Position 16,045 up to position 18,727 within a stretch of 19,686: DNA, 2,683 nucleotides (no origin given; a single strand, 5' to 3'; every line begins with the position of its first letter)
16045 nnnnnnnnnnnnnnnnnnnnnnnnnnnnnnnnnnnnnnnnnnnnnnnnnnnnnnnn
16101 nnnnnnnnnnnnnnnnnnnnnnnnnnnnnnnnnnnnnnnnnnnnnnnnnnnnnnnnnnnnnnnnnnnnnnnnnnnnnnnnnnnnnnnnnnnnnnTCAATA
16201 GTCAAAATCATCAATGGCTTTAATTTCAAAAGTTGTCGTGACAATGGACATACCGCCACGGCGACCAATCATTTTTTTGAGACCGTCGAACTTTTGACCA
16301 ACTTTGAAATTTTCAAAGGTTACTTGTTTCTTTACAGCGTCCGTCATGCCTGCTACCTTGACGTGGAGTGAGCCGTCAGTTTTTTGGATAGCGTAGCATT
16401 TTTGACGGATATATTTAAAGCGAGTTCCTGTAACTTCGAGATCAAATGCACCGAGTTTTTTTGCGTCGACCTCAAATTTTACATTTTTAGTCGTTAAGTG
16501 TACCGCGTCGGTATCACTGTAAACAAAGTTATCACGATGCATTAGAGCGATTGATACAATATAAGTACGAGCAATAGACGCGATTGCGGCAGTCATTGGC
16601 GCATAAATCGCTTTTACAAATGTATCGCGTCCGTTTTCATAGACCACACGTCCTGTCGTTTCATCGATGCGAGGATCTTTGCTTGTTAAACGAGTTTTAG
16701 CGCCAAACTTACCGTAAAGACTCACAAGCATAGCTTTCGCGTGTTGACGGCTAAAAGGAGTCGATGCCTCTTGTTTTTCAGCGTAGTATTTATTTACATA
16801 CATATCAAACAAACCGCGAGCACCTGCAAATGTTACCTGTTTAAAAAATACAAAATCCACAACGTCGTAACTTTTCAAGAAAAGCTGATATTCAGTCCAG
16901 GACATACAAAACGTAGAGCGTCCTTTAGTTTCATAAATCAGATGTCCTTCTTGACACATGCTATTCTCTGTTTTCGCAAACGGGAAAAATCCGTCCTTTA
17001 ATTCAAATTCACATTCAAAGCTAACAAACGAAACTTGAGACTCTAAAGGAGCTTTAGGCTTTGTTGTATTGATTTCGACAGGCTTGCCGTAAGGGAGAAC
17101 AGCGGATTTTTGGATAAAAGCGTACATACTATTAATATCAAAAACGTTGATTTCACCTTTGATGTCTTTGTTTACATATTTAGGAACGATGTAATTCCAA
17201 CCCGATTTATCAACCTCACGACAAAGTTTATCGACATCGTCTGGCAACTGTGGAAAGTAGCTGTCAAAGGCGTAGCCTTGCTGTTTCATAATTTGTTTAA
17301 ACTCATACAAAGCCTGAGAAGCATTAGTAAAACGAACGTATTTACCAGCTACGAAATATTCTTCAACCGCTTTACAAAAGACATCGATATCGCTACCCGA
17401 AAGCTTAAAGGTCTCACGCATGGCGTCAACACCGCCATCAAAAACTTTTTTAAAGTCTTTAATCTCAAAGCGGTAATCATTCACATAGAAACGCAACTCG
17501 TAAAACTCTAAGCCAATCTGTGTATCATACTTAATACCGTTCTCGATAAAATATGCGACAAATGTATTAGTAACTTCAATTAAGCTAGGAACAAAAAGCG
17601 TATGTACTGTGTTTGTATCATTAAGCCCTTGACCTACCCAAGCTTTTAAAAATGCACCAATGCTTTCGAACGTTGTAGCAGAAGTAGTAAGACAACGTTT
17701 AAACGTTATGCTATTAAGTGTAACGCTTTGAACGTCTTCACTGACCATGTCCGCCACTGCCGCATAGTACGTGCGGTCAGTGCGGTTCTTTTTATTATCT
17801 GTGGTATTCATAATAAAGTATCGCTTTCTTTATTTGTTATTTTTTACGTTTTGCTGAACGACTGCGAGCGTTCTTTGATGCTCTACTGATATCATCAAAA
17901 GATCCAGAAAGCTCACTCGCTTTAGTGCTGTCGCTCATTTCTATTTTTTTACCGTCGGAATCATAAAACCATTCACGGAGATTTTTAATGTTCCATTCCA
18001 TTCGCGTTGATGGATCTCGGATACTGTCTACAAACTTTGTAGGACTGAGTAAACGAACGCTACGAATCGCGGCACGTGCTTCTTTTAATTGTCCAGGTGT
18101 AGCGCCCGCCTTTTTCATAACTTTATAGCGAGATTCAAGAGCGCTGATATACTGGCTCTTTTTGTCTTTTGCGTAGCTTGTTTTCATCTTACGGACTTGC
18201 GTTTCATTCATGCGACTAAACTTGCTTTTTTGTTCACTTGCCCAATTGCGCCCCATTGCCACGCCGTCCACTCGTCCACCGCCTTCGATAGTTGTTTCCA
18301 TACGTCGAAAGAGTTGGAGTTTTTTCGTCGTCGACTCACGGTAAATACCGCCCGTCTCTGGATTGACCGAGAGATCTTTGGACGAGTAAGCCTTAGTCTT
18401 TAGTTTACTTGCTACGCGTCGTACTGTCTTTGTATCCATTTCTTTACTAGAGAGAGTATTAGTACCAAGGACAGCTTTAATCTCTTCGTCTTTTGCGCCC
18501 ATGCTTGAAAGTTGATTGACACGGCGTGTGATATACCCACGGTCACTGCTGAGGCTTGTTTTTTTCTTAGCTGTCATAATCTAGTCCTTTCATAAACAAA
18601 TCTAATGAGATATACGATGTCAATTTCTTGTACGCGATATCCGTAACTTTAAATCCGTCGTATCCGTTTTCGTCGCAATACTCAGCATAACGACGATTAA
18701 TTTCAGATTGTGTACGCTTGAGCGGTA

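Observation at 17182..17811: phi29-like DNA polymerase lacking all three 3'-5' exonuclease catalytic motifs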

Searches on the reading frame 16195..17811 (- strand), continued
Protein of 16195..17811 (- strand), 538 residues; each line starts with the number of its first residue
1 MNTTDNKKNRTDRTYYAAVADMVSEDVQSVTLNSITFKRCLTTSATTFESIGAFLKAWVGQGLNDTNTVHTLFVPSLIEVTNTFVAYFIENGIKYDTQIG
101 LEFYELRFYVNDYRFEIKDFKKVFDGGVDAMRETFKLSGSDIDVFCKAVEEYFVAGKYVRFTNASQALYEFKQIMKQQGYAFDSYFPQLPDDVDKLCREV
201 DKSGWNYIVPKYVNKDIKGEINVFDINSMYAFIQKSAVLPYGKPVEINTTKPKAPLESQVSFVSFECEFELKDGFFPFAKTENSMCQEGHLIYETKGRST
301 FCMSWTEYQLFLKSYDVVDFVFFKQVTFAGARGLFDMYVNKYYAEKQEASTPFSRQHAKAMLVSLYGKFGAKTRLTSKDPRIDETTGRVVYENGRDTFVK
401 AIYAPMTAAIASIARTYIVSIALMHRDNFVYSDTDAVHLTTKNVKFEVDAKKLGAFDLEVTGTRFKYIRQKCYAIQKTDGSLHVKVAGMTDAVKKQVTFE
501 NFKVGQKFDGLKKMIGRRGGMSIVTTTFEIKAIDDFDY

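Call 14: find_encoding_contigs(protein=P0001, flank=10000, max_places=4)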
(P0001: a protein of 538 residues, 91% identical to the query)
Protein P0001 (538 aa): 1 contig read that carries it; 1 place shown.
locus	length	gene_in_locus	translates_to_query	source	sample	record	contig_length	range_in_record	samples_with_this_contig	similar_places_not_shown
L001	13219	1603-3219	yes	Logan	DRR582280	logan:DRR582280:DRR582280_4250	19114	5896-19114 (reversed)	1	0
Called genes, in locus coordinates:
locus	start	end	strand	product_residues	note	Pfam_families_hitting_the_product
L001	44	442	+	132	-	-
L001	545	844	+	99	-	-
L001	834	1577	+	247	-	PF26850:Phage_Cp-1_Terminal (weak)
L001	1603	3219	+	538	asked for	PF03175:DNA_pol_B_2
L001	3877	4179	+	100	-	-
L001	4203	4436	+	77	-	-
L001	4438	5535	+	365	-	PF25622:Phi29_MCP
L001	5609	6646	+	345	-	PF05352:Phage_connector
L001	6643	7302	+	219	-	-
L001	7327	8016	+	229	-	-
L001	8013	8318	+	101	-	-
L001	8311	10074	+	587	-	-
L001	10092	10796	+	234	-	-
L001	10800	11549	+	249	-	-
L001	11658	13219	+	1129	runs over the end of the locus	PF16838:Caud_tail_N, PF18013:Phage_lysozyme2, PF20934:phi29_gp9_C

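Call 15: find_encoding_contigs(protein=P0002, flank=10000, max_places=4)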
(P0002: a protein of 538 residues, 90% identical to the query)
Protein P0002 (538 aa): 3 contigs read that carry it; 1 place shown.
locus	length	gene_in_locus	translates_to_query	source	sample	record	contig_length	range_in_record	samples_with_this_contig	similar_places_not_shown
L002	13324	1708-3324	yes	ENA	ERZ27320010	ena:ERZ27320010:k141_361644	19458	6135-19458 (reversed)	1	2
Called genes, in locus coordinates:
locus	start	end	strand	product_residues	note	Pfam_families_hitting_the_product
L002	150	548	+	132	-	-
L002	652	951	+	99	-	-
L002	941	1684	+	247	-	-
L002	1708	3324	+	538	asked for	PF03175:DNA_pol_B_2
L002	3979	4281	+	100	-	-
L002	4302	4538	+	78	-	-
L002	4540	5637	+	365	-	PF25622:Phi29_MCP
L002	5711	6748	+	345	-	PF05352:Phage_connector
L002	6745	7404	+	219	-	-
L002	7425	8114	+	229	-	-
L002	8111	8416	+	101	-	-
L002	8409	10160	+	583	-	-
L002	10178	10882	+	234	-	-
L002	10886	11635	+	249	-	-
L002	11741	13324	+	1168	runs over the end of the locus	PF16838:Caud_tail_N, PF18013:Phage_lysozyme2, PF20934:phi29_gp9_C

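Call 16: find_encoding_contigs(protein=P0003, flank=10000, max_places=4)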
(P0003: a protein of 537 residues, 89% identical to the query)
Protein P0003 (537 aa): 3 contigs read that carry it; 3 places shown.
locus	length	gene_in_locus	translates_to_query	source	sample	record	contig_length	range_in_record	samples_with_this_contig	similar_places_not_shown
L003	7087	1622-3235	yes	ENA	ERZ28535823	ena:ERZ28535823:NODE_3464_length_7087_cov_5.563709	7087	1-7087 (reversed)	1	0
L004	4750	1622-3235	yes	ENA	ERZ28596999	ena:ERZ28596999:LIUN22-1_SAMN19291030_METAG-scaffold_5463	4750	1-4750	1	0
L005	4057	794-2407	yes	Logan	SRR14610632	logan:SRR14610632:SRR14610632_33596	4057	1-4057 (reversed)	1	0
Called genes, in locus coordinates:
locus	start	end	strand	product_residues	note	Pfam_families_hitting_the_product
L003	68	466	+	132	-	-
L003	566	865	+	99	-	-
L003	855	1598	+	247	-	PF26850:Phage_Cp-1_Terminal (faint)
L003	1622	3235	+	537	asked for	PF03175:DNA_pol_B_2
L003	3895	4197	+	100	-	-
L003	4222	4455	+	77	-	-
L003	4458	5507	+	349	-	PF25622:Phi29_MCP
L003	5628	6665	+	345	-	PF05352:Phage_connector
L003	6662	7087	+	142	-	?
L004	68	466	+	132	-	-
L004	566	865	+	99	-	-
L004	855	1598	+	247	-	PF26850:Phage_Cp-1_Terminal (faint)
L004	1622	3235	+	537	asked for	PF03175:DNA_pol_B_2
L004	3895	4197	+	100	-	-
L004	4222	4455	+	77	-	-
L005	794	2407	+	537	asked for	PF03175:DNA_pol_B_2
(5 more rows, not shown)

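Call 34: predict_structure(alignment_id=A4)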
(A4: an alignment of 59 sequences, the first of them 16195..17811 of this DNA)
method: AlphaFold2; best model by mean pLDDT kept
length: 538 residues; sequences in the alignment: 59
mean_pLDDT: 87.2   pTM: 0.86
mean pLDDT of the five models: 87.2, 87.1, 86.9, 86.4, 84.6
residues with pLDDT >= 90: 311; 70-90: 188; 50-70: 17; < 50: 22
segments of 3 or more residues with pLDDT < 50: 1-9, 283-289, 535-538
pLDDT, mean of each block of 10 residues (from residue 1): 40 84 78 87 85 89 74 88 88 73 75 85 88 90 93 89 93 95 93 90 88 94 95 96 91 94 95 91 46 82 95 95 96 96 93 91 91 80 86 81 92 95 97 94 96 95 94 94 90 91 94 78 85 56
secondary structure, 60 per line:
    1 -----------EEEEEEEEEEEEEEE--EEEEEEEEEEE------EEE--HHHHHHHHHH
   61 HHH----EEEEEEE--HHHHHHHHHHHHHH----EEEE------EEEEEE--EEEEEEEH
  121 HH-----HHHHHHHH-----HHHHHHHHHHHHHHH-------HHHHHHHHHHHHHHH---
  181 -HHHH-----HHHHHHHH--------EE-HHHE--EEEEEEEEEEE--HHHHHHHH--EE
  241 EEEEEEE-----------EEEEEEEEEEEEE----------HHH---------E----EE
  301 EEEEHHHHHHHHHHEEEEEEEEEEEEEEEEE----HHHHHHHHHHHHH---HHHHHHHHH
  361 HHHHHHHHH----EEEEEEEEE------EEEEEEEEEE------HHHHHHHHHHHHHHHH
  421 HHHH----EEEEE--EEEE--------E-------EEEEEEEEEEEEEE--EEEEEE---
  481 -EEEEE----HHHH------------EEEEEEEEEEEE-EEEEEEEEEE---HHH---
elements in order: E12-26 E29-39 E46-48 H51-63 E68-74 H77-90 E95-98 E105-110 E113-119 H128-135 H141-155 H163-177 H182-185 H191-198 E216-226 H229-236 E239-247 E259-271 E299-304 H305-314 E315-331 H336-348 H352-369 E374-382 E389-398 H405-424 E429-433 E436-439 E456-469 E472-477 E482-486 H491-494 E507-518 E520-529

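Call 38: fold_search(model_id=the predicted structure, library=pdb)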
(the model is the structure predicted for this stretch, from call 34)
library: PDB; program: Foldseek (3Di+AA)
matches with E <= 10: 603; with E <= 0.001: 120
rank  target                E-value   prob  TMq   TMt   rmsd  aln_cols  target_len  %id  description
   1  1xhx_A                1.3e-46  1.00  0.87  0.83   3.1       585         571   28  Phi29 DNA Polymerase, orthorhombic crystal form (released 2004-12-07)
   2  2pzs_C                2.6e-46  1.00  0.88  0.84   2.4       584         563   27  Phi29 DNA polymerase complexed with primer-template DNA (post-translocation binary complex) (released 2007-07-17)
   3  2ex3_A                4.2e-46  1.00  0.86  0.82   3.2       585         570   28  Bacteriophage phi29 DNA polymerase bound to terminal protein (released 2006-03-14)
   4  2pyj_A                5.1e-45  1.00  0.87  0.83   2.8       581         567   27  Phi29 DNA polymerase complexed with primer-template DNA and incoming nucleotide substrates (ternary complex) (released 2007-07-17)
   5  2pzs_B                5.7e-45  1.00  0.88  0.83   2.6       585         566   26  Phi29 DNA polymerase complexed with primer-template DNA (post-translocation binary complex) (released 2007-07-17)
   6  2pzs_D                7.5e-45  1.00  0.86  0.82   3.1       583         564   27  Phi29 DNA polymerase complexed with primer-template DNA (post-translocation binary complex) (released 2007-07-17)
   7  2py5_B                8.9e-45  1.00  0.86  0.83   3.0       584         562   27  Phi29 DNA polymerase complexed with single-stranded DNA (released 2007-07-17)
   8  2py5_A                1.0e-44  1.00  0.87  0.83   2.7       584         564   27  Phi29 DNA polymerase complexed with single-stranded DNA (released 2007-07-17)
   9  2pyj_B                1.4e-43  1.00  0.86  0.81   3.1       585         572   26  Phi29 DNA polymerase complexed with primer-template DNA and incoming nucleotide substrates (ternary complex) (released 2007-07-17)
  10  4ahc_A                2.8e-11  1.00  0.40  0.32  11.6       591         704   11  Crystal Structure of an Evolved Replicating DNA Polymerase (released 2012-03-07)
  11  4k8x_A                3.5e-11  1.00  0.42  0.32  10.3       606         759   12  Binary complex of 9N DNA polymerase in the replicative state (released 2013-06-26)
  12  1qht                  5.4e-11  1.00  0.41  0.33  10.4       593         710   11  DNA POLYMERASE FROM THERMOCOCCUS SP. 9ON-7 ARCHAEON (released 2000-05-26)
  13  7b0h_E                2.1e-10  1.00  0.37  0.30  13.1       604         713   11  TgoT_6G12 Ternary complex (released 2021-01-13)
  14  7b0h_F                2.4e-10  1.00  0.38  0.29  13.0       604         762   11  TgoT_6G12 Ternary complex (released 2021-01-13)
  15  4ahc_B                2.4e-10  1.00  0.39  0.30  12.8       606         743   11  Crystal Structure of an Evolved Replicating DNA Polymerase (released 2012-03-07)
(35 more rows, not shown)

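Call 60: list_cluster_members(proteins=[P0001, P0002, P0003, window:16195-17811:-])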
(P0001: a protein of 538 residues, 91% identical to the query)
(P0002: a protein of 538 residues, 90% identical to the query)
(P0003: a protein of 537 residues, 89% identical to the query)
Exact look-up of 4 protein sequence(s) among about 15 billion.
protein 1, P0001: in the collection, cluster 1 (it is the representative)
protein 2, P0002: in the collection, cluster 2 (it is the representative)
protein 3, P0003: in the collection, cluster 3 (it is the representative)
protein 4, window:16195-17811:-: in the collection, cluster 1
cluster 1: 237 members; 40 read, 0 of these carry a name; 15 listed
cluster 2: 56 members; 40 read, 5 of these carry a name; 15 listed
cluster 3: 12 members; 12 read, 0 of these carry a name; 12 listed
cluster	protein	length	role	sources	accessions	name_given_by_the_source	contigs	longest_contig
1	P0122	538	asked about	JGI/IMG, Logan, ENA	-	-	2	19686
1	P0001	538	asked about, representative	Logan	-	-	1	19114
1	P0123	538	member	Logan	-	-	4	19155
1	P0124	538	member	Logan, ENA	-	-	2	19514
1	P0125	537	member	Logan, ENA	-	-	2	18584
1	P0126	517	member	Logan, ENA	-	-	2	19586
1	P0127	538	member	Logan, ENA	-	-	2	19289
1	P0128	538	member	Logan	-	-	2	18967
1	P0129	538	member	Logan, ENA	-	-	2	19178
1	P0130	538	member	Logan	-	-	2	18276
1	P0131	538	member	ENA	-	-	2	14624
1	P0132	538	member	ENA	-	-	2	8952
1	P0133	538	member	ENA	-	-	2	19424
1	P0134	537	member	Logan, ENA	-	-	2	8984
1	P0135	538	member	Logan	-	-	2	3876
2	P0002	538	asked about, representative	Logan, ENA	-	-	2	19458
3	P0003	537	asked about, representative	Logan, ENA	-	-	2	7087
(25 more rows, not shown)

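Call 67: find_encoding_contigs(protein=P0004, flank=10000, max_places=2)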
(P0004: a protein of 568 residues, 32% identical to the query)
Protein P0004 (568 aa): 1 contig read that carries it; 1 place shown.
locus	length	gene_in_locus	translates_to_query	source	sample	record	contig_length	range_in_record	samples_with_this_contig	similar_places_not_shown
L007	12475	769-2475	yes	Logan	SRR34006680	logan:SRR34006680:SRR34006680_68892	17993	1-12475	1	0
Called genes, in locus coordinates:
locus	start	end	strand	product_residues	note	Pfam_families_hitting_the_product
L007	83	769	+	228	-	PF26850:Phage_Cp-1_Terminal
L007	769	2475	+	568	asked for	PF03175:DNA_pol_B_2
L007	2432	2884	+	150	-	-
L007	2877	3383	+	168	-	-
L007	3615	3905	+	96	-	-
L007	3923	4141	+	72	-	-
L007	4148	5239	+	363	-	PF25622:Phi29_MCP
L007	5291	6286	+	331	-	PF05352:Phage_connector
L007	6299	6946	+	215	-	-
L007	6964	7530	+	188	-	-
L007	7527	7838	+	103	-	-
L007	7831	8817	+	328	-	-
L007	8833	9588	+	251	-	-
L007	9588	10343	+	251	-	-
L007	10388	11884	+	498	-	PF16838:Caud_tail_N, PF18013:Phage_lysozyme2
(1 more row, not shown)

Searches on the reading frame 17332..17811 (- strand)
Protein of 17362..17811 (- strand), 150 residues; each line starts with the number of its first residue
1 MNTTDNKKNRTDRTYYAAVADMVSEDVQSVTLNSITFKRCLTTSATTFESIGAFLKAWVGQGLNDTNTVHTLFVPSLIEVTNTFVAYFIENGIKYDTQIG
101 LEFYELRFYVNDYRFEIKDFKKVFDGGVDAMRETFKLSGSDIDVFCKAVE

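Call 50: search_protein_representatives(protein=window:17362-17811:-)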
Query: 150 residues. Proteins with E-value up to 0.001 (for the whole library): 2; up to 1e-10: 1; up to 1e-30: 1. The best 2 are listed.
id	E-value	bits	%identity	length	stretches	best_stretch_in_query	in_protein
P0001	2.0e-79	281.0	85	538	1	1-150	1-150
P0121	1.7e-04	38.2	28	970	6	88-142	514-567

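Call 84: predict_structure(alignment_id=A6)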
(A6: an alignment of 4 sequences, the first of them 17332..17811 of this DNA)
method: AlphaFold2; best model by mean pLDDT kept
length: 160 residues; sequences in the alignment: 4
mean_pLDDT: 44.4   pTM: 0.31
mean pLDDT of the five models: 44.4, 41.6, 35.4, 35.0, 33.4
residues with pLDDT >= 90: 0; 70-90: 0; 50-70: 38; < 50: 122
segments of 3 or more residues with pLDDT < 50: 1-16, 41-53, 55-68, 73-83, 86-88, 90-105, 109-116, 118-122, 132-160
pLDDT, mean of each block of 10 residues (from residue 1): 29 47 55 51 42 45 44 46 48 41 44 47 50 43 44 32
secondary structure, 60 per line:
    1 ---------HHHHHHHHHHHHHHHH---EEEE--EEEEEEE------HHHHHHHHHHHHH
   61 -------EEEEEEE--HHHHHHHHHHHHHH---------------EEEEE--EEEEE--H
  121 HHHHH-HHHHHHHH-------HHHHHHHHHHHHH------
elements in order: H10-25 E29-32 E35-41 H48-60 E68-74 H77-90 E106-110 E113-117 H120-125 H127-134 H142-154

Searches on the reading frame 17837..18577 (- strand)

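Call 11: search_protein_families(library=phrogs, proteins=[window:17837-18577:-], max_evalue=0.01)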
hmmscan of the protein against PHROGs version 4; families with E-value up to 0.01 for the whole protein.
window:17837-18577:- (246 aa): 1 family
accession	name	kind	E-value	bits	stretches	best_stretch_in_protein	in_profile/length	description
phrog_26145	-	unknown function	2.1e-05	25.2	1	12-245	11-225/230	-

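Call 30: search_protein_families(library=pfam, proteins=[window:17837-18577:-], max_evalue=0.1)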
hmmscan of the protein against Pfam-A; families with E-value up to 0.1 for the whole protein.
window:17837-18577:- (246 aa): 0 families
